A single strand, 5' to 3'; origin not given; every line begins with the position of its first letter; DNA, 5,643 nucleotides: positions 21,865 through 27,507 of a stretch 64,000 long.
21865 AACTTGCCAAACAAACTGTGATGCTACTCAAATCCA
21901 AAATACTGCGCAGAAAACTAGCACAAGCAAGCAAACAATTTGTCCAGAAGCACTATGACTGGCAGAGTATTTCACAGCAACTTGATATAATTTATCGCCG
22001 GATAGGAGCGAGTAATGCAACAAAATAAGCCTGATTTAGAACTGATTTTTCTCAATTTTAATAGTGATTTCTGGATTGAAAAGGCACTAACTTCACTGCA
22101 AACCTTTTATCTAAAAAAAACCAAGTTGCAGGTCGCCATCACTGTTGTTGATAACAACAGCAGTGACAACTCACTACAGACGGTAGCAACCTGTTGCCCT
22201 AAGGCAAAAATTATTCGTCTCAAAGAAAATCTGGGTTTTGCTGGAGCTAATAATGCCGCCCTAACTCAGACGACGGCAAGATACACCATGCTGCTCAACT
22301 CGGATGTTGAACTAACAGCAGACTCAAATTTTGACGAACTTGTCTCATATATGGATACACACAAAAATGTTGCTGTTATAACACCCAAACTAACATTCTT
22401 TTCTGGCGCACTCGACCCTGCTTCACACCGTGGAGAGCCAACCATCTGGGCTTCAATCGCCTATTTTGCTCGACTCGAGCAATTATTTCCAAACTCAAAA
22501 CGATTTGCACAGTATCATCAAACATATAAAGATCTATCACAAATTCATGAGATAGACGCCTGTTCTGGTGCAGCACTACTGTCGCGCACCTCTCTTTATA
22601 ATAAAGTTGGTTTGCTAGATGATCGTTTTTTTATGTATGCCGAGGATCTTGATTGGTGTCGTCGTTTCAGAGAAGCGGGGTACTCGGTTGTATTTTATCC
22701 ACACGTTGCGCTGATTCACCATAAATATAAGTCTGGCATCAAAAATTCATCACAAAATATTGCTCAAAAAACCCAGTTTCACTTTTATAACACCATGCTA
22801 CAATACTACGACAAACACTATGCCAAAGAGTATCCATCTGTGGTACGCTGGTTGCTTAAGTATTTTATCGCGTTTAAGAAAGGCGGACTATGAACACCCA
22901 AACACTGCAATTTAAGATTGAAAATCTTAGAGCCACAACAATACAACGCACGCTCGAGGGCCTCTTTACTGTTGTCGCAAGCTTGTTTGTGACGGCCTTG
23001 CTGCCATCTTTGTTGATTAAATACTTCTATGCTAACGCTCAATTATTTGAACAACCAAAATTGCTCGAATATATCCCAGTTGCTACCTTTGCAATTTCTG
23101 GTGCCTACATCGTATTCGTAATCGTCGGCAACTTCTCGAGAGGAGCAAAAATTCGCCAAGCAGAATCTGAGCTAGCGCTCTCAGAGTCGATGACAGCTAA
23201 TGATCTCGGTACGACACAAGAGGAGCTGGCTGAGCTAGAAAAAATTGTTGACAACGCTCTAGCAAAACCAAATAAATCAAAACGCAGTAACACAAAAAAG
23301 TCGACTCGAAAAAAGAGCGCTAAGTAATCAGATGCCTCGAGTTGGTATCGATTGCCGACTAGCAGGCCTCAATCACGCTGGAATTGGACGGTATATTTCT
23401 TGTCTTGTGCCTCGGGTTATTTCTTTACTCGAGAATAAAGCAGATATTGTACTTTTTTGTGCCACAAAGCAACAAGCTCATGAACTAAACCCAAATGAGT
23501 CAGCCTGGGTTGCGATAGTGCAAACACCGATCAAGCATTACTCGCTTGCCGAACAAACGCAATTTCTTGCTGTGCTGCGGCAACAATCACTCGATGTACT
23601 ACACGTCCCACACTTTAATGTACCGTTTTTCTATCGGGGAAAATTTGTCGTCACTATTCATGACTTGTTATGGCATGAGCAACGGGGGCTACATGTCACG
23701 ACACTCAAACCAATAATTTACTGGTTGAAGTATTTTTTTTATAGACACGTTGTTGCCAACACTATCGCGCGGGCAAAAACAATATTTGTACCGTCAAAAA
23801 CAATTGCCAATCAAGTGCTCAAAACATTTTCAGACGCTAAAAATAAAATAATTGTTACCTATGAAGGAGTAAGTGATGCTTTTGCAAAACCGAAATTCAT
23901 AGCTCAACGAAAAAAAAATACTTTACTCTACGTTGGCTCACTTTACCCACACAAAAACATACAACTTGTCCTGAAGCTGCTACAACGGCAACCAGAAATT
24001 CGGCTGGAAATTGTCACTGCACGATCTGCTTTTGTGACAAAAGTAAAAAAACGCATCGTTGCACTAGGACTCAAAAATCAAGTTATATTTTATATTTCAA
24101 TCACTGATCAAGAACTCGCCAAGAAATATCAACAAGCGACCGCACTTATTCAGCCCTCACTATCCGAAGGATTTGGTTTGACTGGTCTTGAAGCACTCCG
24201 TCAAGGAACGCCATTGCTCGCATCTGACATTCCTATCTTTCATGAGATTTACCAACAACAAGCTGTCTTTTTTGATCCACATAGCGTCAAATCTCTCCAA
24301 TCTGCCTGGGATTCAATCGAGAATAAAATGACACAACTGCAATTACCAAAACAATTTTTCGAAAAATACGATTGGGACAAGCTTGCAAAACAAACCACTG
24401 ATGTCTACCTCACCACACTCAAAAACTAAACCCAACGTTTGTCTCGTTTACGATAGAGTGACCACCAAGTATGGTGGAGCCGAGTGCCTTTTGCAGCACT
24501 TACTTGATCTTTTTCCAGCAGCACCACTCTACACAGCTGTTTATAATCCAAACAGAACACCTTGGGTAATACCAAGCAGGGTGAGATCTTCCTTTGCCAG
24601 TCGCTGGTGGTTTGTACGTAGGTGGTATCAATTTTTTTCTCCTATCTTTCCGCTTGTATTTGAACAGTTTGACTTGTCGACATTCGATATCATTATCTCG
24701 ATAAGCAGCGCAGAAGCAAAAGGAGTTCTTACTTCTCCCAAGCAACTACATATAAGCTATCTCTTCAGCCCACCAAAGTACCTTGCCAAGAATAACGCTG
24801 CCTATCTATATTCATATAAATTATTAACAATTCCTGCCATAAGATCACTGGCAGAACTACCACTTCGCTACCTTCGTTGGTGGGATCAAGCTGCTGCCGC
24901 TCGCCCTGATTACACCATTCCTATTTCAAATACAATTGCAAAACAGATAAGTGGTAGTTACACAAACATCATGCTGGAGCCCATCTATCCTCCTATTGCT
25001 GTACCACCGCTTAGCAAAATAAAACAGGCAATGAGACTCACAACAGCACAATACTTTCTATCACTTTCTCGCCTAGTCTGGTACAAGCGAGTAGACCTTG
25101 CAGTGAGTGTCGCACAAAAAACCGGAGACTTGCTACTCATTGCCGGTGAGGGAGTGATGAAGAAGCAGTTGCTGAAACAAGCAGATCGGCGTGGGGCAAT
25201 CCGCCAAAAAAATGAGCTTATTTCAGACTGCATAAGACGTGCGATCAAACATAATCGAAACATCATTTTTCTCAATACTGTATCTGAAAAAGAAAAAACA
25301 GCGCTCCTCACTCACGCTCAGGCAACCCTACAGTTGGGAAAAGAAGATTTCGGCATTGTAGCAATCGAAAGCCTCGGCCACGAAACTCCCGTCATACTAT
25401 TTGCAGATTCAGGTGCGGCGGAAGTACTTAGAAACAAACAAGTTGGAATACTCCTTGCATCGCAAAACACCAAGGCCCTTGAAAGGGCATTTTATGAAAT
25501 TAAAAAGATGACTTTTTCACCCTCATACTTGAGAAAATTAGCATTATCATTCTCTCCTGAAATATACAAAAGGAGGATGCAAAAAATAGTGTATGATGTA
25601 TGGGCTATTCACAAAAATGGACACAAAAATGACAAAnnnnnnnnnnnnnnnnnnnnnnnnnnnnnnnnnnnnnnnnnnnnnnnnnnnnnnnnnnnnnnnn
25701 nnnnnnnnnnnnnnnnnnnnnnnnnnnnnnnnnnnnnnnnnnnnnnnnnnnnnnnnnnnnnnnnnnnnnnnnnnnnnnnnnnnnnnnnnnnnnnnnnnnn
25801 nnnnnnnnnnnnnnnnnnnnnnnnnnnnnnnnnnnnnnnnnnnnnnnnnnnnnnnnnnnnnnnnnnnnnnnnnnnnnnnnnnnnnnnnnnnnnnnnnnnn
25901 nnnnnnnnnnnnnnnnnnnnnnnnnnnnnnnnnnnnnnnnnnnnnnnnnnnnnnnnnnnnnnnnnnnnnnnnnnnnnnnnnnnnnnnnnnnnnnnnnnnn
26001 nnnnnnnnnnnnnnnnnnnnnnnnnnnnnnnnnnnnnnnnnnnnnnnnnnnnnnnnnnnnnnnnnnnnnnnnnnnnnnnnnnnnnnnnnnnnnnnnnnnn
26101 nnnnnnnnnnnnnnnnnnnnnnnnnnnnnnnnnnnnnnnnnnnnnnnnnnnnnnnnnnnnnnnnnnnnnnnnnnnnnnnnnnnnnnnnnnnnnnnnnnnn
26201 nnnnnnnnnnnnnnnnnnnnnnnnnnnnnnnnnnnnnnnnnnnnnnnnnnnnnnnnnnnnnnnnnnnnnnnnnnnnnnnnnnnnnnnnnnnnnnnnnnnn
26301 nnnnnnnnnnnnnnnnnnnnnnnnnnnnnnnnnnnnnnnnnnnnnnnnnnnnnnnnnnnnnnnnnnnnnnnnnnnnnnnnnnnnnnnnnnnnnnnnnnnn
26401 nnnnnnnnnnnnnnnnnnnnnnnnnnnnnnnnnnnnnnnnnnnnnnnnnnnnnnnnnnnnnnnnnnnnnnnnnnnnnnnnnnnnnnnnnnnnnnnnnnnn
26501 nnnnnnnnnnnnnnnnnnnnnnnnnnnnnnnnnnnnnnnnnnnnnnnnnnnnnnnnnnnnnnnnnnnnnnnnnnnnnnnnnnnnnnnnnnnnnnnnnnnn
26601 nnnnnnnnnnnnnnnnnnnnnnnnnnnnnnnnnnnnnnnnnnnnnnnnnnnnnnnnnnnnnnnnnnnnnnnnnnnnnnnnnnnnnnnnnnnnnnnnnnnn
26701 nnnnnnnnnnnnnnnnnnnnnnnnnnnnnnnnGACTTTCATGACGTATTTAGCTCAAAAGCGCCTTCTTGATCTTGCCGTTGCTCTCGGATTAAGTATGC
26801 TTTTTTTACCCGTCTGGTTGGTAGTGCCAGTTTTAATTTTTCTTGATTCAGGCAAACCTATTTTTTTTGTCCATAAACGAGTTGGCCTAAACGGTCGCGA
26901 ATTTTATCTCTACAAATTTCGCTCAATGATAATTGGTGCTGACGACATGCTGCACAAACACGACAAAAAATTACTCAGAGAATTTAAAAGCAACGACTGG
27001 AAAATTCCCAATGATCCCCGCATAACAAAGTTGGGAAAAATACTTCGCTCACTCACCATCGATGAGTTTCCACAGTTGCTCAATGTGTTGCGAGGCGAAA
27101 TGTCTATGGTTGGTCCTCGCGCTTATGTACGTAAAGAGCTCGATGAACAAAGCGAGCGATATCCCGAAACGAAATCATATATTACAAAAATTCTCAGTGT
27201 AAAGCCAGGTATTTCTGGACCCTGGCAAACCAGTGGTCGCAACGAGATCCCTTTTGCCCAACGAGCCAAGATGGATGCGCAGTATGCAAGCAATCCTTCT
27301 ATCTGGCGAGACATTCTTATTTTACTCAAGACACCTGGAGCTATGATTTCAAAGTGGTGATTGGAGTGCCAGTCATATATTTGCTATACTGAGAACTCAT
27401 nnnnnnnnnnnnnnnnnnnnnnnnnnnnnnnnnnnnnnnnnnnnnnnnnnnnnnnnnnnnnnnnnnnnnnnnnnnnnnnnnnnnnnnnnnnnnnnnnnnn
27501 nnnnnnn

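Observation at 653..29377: About 29-kb glycosylation super-island combining Wzy_C paralogs, GT-C/PMT-like enzymes, a PglC-like initiating transferase, UXS and ManC: candidate protein O-glycosylation / cell-surface glycopolymer system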

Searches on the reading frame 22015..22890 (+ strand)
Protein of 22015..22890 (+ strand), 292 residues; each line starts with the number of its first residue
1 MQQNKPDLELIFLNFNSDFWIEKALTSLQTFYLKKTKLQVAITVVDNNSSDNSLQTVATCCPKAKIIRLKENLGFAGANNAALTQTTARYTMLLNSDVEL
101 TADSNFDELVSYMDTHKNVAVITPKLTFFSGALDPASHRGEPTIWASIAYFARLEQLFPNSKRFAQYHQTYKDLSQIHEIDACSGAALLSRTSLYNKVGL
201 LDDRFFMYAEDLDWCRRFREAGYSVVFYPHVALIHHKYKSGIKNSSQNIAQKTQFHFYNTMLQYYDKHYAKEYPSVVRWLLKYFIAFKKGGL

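Call 5: search_protein_families(library=pfam, proteins=[window:22015-22890:+], max_evalue=0.01)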
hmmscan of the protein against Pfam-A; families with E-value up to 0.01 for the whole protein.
window:22015-22890:+ (292 aa): 4 families
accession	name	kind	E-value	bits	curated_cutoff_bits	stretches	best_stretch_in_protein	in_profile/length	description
PF00535.33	Glycos_transf_2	-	1.5e-16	61.3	23.3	1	15-171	7-141/168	Glycosyl transferase family 2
PF13641.12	Glyco_tranf_2_3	-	6.6e-09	36.5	27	1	38-237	31-213/230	Glycosyltransferase like family 2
PF13712.12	Glyco_tranf_2_5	-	2e-07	31.4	27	1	64-243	30-197/210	Glycosyltransferase like family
PF13632.12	Glyco_trans_2_3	-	0.00012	22.4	27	1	177-243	66-130/198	Glycosyl transferase family group 2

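Call 48: search_protein_families(library=ncbifam, proteins=[window:22015-22890:+], max_evalue=0.00001)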
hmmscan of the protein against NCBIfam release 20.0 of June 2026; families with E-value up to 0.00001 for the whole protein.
window:22015-22890:+ (292 aa): 7 families
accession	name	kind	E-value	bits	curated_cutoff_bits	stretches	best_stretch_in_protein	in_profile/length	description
TIGR01556.1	rhamnosyltran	subfamily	1.8e-13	50.4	200.55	1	25-125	7-111/281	rhamnosyltransferase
TIGR03965.1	mycofact_glyco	equivalog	6.3e-10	38.5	280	0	24-125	92-190/467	mycofactocin biosynthesis glycosyltransferase MftF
NF047683.1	TeichurnBiosyTuaG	equivalog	4.3e-09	36.4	400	1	1-118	1-116/252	teichuronic acid biosynthesis protein TuaG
NF038299.1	EPS_HpsN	equivalog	8.1e-07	28.3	425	1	33-260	24-245/317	hormogonium polysaccharide biosynthesis glycosyltransferase HpsN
NF041875.1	EPS_EpsD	equivalog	2e-06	27.5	370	1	27-240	20-211/325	exopolysaccharide biosynthesis glycosyltransferase EpsD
TIGR03937.1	PgaC_IcaA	equivalog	3.7e-06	26.2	422.3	0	5-123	44-160/407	poly-beta-1,6-N-acetyl-D-glucosamine synthase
TIGR03111.1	glyc2_xrt_Gpos1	hypoth_equivalog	5.7e-06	25.4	363.95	1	4-123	47-166/439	TIGR03111 family XrtG-associated glycosyltransferase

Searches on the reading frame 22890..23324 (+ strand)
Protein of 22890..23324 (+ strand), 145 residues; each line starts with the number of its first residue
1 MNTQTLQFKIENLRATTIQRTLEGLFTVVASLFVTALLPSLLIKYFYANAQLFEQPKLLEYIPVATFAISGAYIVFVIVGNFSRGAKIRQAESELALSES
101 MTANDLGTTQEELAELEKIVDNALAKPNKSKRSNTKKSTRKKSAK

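Call 5: search_protein_families(library=pfam, proteins=[window:22890-23324:+], max_evalue=0.01)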
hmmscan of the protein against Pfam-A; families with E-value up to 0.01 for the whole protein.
window:22890-23324:+ (145 aa): 0 families

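Call 19: search_protein_families(library=ncbifam, proteins=[window:22890-23324:+], max_evalue=0.01)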
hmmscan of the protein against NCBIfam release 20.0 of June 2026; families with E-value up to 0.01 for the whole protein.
window:22890-23324:+ (145 aa): 0 families

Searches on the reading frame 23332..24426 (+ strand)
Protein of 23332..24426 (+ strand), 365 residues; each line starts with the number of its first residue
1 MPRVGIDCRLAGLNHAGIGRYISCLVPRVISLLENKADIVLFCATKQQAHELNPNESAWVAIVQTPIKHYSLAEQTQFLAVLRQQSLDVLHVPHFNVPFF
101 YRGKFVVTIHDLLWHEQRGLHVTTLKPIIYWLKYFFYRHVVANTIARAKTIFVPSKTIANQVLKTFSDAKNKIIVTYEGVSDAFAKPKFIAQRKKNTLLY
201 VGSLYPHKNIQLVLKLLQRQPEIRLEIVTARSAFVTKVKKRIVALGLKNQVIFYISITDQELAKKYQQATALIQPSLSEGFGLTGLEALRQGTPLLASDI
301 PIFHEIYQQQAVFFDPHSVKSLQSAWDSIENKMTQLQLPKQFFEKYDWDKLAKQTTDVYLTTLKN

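Call 5: search_protein_families(library=pfam, proteins=[window:23332-24426:+], max_evalue=0.01)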
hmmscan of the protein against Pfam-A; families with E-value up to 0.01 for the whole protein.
window:23332-24426:+ (365 aa): 5 families
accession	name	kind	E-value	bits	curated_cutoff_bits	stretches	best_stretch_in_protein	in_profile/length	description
PF00534.26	Glycos_transf_1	-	1.5e-25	90.1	26.4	1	187-332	7-158/172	Glycosyl transferases group 1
PF13692.12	Glyco_trans_1_4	-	1.2e-15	58.5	27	1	196-325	2-135/142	Glycosyl transferases group 1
PF20706.3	GT4-conflict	-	1.9e-10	40.8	26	1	178-299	179-312/385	Family 4 Glycosyltransferase in conflict systems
PF13439.12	Glyco_transf_4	-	2.2e-08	34.7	28.5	1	37-181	20-167/170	Glycosyltransferase Family 4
PF13579.12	Glyco_trans_4_4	-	7.9e-05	23.5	29.7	1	37-169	19-149/158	Glycosyl transferase 4-like domain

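Call 48: search_protein_families(library=ncbifam, proteins=[window:23332-24426:+], max_evalue=0.00001)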
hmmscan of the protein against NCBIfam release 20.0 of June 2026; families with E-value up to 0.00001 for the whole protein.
window:23332-24426:+ (365 aa): 20 families
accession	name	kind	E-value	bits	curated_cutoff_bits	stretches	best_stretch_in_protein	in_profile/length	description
TIGR04047.1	MSMEG_0565_glyc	hypoth_equivalog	1.8e-19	70.1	259.85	1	191-359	189-371/373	MSMEG_0565 family glycosyltransferase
NF041010.1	glycosy_Agl16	equivalog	9.1e-15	54.4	575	1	169-361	154-350/352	glycosylation protein Agl16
TIGR03999.1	thiol_BshA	equivalog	1.3e-13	50.6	273.7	1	62-312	62-316/375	N-acetyl-alpha-D-glucosaminyl L-malate synthase BshA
NF038255.1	exopoly_VpsD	equivalog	1.4e-13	50.5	300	1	131-328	139-346/381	VpsD family glycosyltransferase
TIGR03449.1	mycothiol_MshA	equivalog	5.5e-13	48.6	462.5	1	145-361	162-402/406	D-inositol-3-phosphate glycosyltransferase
NF038229.1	Glyco4_Geo_Pelo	equivalog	2.4e-10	40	400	1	139-301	101-270/338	GPMC system family 4 glycosyltransferase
NF053513.1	Gtran_IagA_BgsA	equivalog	3.3e-10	39.5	460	1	186-362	152-331/333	LTA glycolipid anchor biosynthesis glycosyltransferase, IagA/BgsA family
NF047880.1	glyco_SdgA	exception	4.4e-10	38.7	800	1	136-300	258-421/488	serine-aspartate repeat adhesin O-glycosyltransferase SdgA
NF041876.1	EPS_EpsE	equivalog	9.6e-10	38.2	400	1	147-329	161-358/389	exopolysaccharide biosynthesis GT4 family glycosyltransferase EpsE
NF007396.0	PRK09922.1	equivalog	1.5e-09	37.2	385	1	128-300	114-291/361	lipopolysaccharide 1,6-galactosyltransferase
TIGR02918.1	TIGR02918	equivalog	2.5e-09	36.4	574.6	1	124-335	250-459/500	accessory Sec system glycosyltransferase GtfA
TIGR02149.1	glgA_Coryne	subfamily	5.2e-09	35.7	302.4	1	143-359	140-387/391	glycogen synthase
NF038295.1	EPS_HpsP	equivalog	7.3e-09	35.1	550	1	184-360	196-385/388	hormogonium polysaccharide biosynthesis glycosyltransferase HpsP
NF049987.1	DaglGlyslTfaseDgs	equivalog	1.2e-08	34.2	500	1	132-364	87-329/332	processive diacylglycerol alpha-glucosyltransferase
TIGR04157.1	glyco_rSAM_CFB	subfamily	1.6e-08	34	400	1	102-310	115-342/406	TIGR04157 family glycosyltransferase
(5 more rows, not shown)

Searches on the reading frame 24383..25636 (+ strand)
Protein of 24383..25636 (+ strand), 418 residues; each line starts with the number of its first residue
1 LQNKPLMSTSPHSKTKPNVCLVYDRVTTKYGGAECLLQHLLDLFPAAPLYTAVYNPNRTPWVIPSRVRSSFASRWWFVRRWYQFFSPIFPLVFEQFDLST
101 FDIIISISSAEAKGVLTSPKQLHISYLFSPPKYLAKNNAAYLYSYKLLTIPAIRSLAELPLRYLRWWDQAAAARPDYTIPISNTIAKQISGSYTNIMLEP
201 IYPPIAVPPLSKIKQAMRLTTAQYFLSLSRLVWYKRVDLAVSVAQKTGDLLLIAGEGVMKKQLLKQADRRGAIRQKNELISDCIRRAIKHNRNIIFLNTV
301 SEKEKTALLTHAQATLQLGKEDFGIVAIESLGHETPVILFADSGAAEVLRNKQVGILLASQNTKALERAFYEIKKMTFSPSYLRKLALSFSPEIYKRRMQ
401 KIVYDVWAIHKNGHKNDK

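Call 6: search_protein_families(library=pfam, proteins=[window:24383-25636:+], max_evalue=0.01)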
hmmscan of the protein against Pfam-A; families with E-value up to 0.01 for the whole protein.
window:24383-25636:+ (418 aa): 3 families
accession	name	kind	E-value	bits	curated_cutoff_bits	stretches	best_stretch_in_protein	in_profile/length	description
PF00534.26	Glycos_transf_1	-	1.5e-16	60.8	26.4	1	220-375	13-157/172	Glycosyl transferases group 1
PF13692.12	Glyco_trans_1_4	-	6.8e-08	33.3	27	1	226-371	5-137/142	Glycosyl transferases group 1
PF20706.3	GT4-conflict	-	1.1e-05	25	26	1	302-354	272-324/385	Family 4 Glycosyltransferase in conflict systems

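Call 48: search_protein_families(library=ncbifam, proteins=[window:24383-25636:+], max_evalue=0.00001)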
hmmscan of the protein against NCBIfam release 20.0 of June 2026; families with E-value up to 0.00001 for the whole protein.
window:24383-25636:+ (418 aa): 0 families

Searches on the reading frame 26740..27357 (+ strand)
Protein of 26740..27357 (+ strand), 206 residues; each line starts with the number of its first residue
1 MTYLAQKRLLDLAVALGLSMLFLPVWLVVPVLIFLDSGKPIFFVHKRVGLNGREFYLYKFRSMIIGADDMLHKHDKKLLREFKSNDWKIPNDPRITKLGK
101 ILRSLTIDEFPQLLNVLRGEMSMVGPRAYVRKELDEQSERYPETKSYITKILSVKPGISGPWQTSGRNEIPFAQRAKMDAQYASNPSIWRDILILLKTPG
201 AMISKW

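Call 6: search_protein_families(library=pfam, proteins=[window:26740-27357:+], max_evalue=0.01)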
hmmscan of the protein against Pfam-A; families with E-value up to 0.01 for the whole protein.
window:26740-27357:+ (206 aa): 1 family
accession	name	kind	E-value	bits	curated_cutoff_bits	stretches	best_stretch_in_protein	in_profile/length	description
PF02397.22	Bac_transf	-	1.2e-57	194.8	27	1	7-203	1-178/179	Bacterial sugar transferase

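Call 19: search_protein_families(library=ncbifam, proteins=[window:26740-27357:+], max_evalue=0.01)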
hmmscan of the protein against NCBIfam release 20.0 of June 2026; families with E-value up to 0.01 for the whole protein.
window:26740-27357:+ (206 aa): 10 families
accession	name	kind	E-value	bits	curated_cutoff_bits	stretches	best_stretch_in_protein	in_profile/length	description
TIGR03025.1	EPS_sugtrans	subfamily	6.9e-69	233.2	295.55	1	5-204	256-440/445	exopolysaccharide biosynthesis polyprenyl glycosylphosphotransferase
TIGR03022.1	WbaP_sugtrans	subfamily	3.1e-64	217.9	403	1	6-201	258-448/456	undecaprenyl-phosphate galactose phosphotransferase WbaP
NF052601.1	undeca_RfbP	equivalog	9.6e-59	198.6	330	1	6-203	44-236/244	undecaprenyl-phosphate galactose phosphotransferase family protein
TIGR03023.1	WcaJ_sugtrans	equivalog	1.3e-49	169.8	410.75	1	6-202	262-446/453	undecaprenyl-phosphate glucose phosphotransferase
NF041877.1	EPS_EpsZ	equivalog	1.8e-48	165.3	800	1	4-202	263-452/459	exopolysaccharide biosynthesis polyisoprenyl-phosphate hexose-1-phosphate transferase EpsZ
NF011751.0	PRK15204.1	equivalog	2.2e-39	135.4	907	1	23-200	296-467/476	undecaprenyl-phosphate galactose phosphotransferase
TIGR03013.1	EpsB_2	subfamily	1.8e-36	126.2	393.35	1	5-198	253-432/443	TIGR03013 family XrtA/PEP-CTERM system glycosyltransferase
NF007518.0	PRK10124.1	equivalog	1.4e-26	93.3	684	1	7-197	274-452/464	undecaprenyl-phosphate glucose phosphotransferase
NF050817.1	PolSacchBiosHfsE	equivalog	1.5e-26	93.2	750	1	7-198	272-455/467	polysaccharide biosynthesis protein HfsE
NF045514.1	glycotran_HepC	equivalog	6.2e-23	81.2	140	1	6-129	116-212/220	heterocyst development glycosyltransferase HepC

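Call 80: search_solved_structures(query=window:26740-27357:+, max_evalue=0.00001)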
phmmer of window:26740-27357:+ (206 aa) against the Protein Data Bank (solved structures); distinct sequences matched with E-value up to 0.00001: 7.
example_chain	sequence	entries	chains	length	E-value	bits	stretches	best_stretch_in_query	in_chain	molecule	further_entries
30us_A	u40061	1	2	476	2e-40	141.9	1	5-205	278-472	UDP-Gal::undecaprenolphosphate Gal-1-P transferase WbaP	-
30wc_A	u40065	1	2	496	2.2e-40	141.7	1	5-205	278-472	Undecaprenyl-phosphate galactose phosphotransferase WbaP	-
9s7s_A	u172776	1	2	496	2.2e-40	141.7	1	5-205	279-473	UDP-Gal::undecaprenolphosphate Gal-1-P transferase WbaP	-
9s8l_A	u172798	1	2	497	2.2e-40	141.7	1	5-205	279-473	UDP-Gal::undecaprenolphosphate Gal-1-P transferase WbaP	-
8t53_A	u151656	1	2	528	1.3e-37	132.7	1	7-202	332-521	Undecaprenyl-phosphate galactose phosphotransferase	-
8e37_B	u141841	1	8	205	3.3e-27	98.7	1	7-199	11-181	N,N'-diacetylbacilliosaminyl-1-phosphate transferase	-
8g1n_A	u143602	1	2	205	5.6e-27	97.9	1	7-199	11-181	N,N'-diacetylbacilliosaminyl-1-phosphate transferase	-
